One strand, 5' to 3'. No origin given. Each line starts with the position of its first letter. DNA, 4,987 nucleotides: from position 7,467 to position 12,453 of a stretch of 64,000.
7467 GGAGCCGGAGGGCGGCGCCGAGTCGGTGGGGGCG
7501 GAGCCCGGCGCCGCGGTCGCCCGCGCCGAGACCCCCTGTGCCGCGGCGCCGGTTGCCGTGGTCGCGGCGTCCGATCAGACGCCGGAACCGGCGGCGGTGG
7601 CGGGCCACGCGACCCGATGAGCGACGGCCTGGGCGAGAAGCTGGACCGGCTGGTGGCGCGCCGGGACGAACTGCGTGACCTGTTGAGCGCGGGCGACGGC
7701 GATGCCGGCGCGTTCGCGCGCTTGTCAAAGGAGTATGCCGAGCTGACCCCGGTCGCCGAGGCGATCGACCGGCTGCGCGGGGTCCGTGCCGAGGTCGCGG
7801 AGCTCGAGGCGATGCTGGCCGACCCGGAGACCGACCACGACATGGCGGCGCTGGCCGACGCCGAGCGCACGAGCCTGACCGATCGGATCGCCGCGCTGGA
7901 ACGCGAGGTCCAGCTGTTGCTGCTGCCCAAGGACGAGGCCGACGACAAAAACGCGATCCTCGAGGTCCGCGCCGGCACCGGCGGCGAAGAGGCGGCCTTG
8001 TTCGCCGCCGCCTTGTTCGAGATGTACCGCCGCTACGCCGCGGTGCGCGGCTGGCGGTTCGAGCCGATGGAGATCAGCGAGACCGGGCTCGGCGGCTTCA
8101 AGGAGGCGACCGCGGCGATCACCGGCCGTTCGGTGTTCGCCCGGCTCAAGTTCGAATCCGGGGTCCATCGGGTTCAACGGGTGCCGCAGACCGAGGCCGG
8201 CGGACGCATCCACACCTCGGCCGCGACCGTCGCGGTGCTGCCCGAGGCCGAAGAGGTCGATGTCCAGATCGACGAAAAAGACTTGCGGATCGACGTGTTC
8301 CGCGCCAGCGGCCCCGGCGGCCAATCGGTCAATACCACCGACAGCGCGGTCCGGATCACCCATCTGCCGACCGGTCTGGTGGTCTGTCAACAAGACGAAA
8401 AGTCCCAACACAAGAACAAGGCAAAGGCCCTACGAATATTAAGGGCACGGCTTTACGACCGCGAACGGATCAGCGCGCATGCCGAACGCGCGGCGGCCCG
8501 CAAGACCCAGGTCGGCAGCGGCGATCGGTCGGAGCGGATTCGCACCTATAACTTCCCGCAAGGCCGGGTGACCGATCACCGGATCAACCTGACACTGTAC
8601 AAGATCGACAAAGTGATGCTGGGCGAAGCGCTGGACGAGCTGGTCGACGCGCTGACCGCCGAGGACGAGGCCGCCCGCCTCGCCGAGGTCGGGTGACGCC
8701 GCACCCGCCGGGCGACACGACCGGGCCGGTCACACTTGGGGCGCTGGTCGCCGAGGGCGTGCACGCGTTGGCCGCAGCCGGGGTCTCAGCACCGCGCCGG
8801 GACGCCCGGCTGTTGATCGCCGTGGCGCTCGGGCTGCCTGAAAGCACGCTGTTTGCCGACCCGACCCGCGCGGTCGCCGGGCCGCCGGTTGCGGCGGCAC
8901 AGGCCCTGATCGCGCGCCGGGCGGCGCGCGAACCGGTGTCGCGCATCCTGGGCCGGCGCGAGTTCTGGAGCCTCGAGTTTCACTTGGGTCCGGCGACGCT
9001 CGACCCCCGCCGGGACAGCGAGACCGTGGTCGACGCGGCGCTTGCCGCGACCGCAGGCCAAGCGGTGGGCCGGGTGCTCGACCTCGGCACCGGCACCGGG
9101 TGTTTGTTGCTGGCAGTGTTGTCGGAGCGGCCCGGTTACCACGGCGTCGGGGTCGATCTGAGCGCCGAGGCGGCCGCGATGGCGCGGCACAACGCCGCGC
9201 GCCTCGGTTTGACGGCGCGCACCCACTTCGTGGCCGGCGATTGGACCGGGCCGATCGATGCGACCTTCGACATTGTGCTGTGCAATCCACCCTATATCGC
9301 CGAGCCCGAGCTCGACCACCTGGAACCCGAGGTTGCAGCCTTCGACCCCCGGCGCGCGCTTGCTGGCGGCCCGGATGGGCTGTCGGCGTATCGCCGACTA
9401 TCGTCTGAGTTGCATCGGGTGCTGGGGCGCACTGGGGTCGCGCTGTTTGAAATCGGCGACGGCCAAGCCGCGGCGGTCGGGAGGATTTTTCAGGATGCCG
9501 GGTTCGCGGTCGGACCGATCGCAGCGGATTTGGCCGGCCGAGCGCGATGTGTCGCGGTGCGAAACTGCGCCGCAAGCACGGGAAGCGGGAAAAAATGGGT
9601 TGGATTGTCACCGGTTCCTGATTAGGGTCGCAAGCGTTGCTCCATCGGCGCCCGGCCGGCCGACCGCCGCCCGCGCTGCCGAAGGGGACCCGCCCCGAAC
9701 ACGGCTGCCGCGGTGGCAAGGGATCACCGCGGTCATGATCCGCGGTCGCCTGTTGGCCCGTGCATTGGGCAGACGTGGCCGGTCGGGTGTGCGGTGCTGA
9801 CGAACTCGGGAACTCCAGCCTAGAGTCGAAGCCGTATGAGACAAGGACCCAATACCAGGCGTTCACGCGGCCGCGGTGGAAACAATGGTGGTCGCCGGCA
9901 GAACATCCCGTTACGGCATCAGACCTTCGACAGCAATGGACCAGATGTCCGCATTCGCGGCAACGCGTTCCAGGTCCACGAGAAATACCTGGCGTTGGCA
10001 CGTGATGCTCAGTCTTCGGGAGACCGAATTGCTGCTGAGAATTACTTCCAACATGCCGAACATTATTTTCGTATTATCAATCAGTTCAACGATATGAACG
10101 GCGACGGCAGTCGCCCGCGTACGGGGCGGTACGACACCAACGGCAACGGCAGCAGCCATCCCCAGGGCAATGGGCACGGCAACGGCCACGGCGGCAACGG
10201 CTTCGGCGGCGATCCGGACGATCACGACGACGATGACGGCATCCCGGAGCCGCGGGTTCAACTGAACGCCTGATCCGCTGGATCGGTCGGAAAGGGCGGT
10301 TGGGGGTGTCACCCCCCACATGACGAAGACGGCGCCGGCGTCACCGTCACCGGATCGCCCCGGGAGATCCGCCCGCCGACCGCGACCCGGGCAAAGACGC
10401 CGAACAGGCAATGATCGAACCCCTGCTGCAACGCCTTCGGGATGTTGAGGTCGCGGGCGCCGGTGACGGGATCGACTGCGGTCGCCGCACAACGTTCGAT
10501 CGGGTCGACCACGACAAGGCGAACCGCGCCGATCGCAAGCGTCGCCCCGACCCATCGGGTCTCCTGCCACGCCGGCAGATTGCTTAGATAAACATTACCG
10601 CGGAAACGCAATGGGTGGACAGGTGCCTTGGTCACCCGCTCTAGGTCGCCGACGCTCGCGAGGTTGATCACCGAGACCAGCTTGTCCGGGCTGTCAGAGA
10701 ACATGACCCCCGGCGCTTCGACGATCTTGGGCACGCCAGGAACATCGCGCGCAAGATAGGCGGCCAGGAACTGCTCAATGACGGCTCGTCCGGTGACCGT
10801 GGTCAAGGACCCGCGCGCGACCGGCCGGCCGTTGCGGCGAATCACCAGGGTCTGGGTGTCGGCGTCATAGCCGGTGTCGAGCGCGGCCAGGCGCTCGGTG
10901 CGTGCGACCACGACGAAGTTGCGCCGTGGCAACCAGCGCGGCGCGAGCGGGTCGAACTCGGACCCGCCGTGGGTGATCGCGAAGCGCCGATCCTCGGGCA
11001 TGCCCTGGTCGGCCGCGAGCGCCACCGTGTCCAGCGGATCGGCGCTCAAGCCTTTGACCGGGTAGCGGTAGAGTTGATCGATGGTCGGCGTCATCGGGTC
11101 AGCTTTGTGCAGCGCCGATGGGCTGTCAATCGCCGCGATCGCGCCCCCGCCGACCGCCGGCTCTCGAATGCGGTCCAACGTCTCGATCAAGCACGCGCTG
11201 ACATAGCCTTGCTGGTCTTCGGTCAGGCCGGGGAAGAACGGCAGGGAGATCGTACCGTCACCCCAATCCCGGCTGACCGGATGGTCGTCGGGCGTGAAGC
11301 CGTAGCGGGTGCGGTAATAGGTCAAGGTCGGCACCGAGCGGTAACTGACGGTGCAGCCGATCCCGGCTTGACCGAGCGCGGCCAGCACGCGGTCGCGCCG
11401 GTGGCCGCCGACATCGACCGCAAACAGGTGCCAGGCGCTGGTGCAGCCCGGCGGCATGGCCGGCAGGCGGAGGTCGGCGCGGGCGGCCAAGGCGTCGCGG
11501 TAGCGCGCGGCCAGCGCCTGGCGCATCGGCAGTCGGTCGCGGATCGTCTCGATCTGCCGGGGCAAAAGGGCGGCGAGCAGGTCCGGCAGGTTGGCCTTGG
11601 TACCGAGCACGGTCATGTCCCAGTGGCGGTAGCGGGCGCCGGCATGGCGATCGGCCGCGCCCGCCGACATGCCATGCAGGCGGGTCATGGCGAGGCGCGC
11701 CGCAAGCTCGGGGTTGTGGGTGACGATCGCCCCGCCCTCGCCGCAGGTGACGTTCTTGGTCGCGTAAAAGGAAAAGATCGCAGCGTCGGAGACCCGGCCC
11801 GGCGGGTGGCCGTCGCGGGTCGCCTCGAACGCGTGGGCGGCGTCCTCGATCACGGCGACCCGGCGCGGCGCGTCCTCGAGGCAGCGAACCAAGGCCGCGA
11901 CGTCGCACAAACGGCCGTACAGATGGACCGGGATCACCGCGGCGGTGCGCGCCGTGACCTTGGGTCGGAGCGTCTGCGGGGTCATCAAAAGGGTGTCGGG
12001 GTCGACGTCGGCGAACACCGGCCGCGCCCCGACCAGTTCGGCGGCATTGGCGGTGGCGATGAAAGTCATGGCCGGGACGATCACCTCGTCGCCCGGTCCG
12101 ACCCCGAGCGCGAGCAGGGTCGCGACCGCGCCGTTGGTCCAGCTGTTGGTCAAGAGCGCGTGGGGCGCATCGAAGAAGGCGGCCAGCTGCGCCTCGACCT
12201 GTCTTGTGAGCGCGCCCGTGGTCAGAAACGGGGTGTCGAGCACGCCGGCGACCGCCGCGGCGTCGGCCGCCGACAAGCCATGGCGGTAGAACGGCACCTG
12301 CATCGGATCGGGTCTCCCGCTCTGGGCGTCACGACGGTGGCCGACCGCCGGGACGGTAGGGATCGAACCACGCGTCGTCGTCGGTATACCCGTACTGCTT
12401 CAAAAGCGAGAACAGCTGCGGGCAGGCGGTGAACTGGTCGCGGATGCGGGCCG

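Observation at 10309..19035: Gene cluster predicted to build a formylated, sulfated amino-sugar glycan, with two unusual domain fusions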

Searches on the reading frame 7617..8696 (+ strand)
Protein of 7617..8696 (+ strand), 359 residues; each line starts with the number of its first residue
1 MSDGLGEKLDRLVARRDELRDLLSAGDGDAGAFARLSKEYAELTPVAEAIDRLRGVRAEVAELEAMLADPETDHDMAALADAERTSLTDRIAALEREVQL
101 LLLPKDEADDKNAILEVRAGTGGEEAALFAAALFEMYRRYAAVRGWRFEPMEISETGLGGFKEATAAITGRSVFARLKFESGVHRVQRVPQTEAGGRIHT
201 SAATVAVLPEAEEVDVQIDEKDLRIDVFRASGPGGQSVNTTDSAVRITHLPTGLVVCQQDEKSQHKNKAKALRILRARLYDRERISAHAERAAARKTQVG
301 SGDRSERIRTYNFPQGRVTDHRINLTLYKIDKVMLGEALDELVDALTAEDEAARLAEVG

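Call 18: search_protein_families(library=pfam, proteins=[window:7617-8696:+], max_evalue=0.001)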
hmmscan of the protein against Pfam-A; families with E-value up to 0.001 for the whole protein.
window:7617-8696:+ (359 aa): 3 families
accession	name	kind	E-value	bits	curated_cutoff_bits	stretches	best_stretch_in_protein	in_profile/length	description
PF03462.23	PCRF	-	9e-65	218.6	24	1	17-205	6-194/194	PCRF domain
PF00472.26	RF-1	-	1.5e-43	147.9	35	1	212-322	1-116/116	RF-1 domain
PF16326.10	ABC_tran_CTD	-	0.00016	22.3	32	0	57-95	21-61/69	ABC transporter C-terminal domain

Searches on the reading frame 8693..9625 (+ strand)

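Call 18: search_protein_families(library=pfam, proteins=[window:8693-9625:+], max_evalue=0.001)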
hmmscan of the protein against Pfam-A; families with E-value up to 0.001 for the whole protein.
window:8693-9625:+ (310 aa): 11 families
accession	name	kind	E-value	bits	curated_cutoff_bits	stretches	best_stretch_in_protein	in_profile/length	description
PF17827.6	PrmC_N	-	5.6e-15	56.1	23.4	1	18-87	2-71/71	PrmC N-terminal domain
PF05175.20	MTS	-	7.9e-13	48.8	23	1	124-204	31-111/170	Methyltransferase small domain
PF13847.12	Methyltransf_31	-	2.9e-11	43.7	27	1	127-211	6-82/145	Methyltransferase domain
PF13649.12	Methyltransf_25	-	1.4e-10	42.2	27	1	128-209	1-84/97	Methyltransferase domain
PF08241.18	Methyltransf_11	-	3e-07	31.4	21.2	1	129-198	1-67/95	Methyltransferase domain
PF08242.18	Methyltransf_12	-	3.3e-07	31.4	30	1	129-198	1-72/98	Methyltransferase domain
PF13489.12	Methyltransf_23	-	4.4e-07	30.2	27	1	119-176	17-61/164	Methyltransferase domain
PF06325.19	PrmA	-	1.7e-05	24.9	22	1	126-198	163-233/296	Ribosomal protein L11 methyltransferase (PrmA)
PF01170.24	UPF0020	-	0.0002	21.6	22.3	1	146-201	74-131/197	RMKL-like, methyltransferase domain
PF03602.21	Cons_hypoth95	-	0.00022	21.4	24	1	126-204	43-126/182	Conserved hypothetical protein 95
PF00891.24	Methyltransf_2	-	0.00049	19.9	22.3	1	109-185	47-121/210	O-methyltransferase domain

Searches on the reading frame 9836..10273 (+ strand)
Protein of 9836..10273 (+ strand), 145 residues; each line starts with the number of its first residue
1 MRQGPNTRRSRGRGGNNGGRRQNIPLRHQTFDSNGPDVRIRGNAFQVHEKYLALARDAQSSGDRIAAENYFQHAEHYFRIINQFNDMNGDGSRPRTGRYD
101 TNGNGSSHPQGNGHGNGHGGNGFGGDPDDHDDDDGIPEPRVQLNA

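Call 18: search_protein_families(library=pfam, proteins=[window:9836-10273:+], max_evalue=0.001)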
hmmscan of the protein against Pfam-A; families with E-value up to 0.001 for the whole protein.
window:9836-10273:+ (145 aa): 1 family
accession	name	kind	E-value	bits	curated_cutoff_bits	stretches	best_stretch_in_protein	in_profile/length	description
PF13763.11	DUF4167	-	7.6e-33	113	25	1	11-85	3-76/78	Domain of unknown function (DUF4167)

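Call 89: find_encoding_contigs(protein=window:9836-10273:+, flank=5000, max_places=4)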
Protein window:9836-10273:+ (145 aa): 3 contigs read that carry it; 3 places shown.
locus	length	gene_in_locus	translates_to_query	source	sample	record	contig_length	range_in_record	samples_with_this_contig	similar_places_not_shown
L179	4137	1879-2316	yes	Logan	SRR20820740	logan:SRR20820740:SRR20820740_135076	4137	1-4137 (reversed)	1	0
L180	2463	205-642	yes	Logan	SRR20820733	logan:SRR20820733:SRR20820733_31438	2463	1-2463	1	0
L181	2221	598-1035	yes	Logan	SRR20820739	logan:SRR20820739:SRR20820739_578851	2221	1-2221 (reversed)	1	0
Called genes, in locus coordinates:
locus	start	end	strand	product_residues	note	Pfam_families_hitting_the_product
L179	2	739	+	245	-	?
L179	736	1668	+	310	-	PF17827:PrmC_N, PF05175:MTS, PF06325:PrmA (weak), PF13489:Methyltransf_23 (weak), PF13847:Methyltransf_31, PF08241:Methyltransf_11 (weak), PF08242:Methyltransf_12 (weak), PF13649:Methyltransf_25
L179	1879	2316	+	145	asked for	PF13763:DUF4167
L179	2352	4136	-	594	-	?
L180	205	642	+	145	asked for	PF13763:DUF4167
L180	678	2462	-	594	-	?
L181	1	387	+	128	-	?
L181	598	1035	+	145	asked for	PF13763:DUF4167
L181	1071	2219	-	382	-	?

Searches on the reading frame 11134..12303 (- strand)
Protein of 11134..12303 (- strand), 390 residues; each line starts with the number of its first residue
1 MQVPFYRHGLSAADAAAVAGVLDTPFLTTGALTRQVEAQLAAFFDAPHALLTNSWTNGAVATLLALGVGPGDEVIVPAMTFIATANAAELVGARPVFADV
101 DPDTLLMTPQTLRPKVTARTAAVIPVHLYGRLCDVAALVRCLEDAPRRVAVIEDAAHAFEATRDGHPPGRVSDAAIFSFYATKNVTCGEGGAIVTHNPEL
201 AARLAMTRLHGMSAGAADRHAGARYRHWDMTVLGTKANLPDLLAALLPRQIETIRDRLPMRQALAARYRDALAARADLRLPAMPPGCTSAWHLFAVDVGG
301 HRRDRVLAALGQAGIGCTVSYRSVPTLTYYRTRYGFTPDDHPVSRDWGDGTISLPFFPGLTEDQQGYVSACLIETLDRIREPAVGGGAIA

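Call 30: find_related_loci(query=window:11134-12303:-, collection=genome_contigs, flank=10000)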
Query window:11134-12303:- (390 aa) in genome_contigs; peptide patterns used: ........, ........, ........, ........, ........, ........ (x = any residue, [..] = any of these).
600 stretches matched a pattern (row limit reached: there are more); 530 encode a relative of the query (tblastn E <= 1e-3); the best 80 are kept; 80 distinct loci.
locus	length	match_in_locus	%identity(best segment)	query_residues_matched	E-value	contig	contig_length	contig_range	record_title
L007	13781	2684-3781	65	1-368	1e-153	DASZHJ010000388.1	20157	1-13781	MAG TPA_asm: Stellaceae bacterium isolate SMAG_U6572 k141_2719445, whole genome shotgun sequence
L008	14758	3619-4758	59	1-383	2e-142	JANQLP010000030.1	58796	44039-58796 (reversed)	MAG: Hyphomicrobiales bacterium isolate PL25a_bin.62 k99_191984, whole genome shotgun sequence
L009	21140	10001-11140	59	1-383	3e-142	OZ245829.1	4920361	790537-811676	MAG: Hyphomicrobiales bacterium isolate e75b2482-386e-49a5-88ac-96db8616c2ba genome assembly, chromosome: 1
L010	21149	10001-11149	58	3-386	2e-139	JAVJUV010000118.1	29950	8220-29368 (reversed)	MAG: Silicimonas sp. isolate C1-SOL-10 k141_45845, whole genome shotgun sequence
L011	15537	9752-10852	56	1-368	4e-139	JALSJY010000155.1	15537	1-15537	MAG: Hyphomicrobiales bacterium isolate 354-166_metabat2_scaf2bin.120 354-166_scaffold_3732_c1, whole genome shotgun seq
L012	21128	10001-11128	56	1-379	6e-137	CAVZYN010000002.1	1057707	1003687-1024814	MAG: uncultured Alphaproteobacteria bacterium isolate MFD04651.bin.2.4 genome assembly, contig: contig_12, whole genome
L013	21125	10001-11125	62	2-376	2e-132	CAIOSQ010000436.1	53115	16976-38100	MAG: uncultured Rhodospirillales bacterium isolate Loclat_bin-04156 genome assembly, contig: bin-04156:436/468, whole ge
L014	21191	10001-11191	57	1-387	8e-129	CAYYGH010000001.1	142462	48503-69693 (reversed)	MAG TPA_asm: uncultured Sphingomonadales bacterium isolate SRP162660_co3_99 genome assembly, contig: NODE_3_length_14246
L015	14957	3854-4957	58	1-372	1e-128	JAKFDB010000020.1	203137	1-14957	MAG: Bradyrhizobiaceae bacterium isolate LC036 contig-124_38, whole genome shotgun sequence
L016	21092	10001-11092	58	1-368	2e-128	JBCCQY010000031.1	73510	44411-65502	MAG: Myxococcota bacterium isolate P01_D01_bin.18 k141_943370_length_73510_cov_11.0000, whole genome shotgun sequence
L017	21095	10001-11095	57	1-368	3e-126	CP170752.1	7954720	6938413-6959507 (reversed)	Bradyrhizobium sp. TZ2 chromosome, complete genome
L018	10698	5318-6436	59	1-376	1e-125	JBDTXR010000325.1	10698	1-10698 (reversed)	MAG: Byssovorax sp. isolate cluster4_bin.120 NODE_16453_length_10698_cov_12.960725, whole genome shotgun sequence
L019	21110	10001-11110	58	1-368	2e-124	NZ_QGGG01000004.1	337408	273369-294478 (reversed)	Pseudaminobacter salicylatoxidans strain DSM 6986 Ga0215683_104, whole genome shotgun sequence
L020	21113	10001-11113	56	3-376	4e-124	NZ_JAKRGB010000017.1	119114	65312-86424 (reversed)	Ruegeria sp. Ofav3-42 NODE_17_length_119114_cov_34.662560, whole genome shotgun sequence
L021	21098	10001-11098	58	1-376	2e-121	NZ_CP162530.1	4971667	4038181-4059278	Methylobacterium bullatum strain LMG 24788 chromosome, complete genome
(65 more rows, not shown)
